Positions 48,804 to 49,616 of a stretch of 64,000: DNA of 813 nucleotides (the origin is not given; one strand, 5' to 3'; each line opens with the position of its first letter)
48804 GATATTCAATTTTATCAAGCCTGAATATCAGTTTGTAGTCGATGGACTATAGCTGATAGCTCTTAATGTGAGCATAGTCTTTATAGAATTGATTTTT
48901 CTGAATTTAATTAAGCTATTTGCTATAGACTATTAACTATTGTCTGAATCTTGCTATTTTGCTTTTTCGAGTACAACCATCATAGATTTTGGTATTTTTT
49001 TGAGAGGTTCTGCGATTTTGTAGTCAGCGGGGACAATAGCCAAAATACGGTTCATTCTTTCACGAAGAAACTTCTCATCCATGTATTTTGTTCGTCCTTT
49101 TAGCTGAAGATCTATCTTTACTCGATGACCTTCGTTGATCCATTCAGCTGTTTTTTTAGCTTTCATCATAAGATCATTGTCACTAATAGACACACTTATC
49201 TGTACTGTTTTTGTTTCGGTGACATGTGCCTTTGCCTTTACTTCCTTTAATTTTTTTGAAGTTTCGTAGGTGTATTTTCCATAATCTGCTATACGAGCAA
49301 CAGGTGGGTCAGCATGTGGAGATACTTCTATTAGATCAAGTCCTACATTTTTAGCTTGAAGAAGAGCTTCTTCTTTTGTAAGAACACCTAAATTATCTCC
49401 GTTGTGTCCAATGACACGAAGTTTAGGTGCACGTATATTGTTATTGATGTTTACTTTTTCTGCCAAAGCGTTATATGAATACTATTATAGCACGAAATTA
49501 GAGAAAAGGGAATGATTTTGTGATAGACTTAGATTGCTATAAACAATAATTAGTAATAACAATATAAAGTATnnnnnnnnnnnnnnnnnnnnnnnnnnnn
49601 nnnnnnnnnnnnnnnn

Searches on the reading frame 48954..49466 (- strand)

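Call 39: search_protein_families(library=pfam, proteins=[window:48954-49466:-], max_evalue=0.001)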
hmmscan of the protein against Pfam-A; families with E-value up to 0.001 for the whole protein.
window:48954-49466:- (170 aa): 2 families
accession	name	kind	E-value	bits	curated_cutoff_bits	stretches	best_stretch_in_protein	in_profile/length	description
PF05198.21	IF3_N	-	5.1e-27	94.3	26.9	1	7-75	1-69/70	Translation initiation factor IF-3, N-terminal domain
PF00707.27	IF3_C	-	2e-11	44.1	34.8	1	84-167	2-84/86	Translation initiation factor IF-3, C-terminal domain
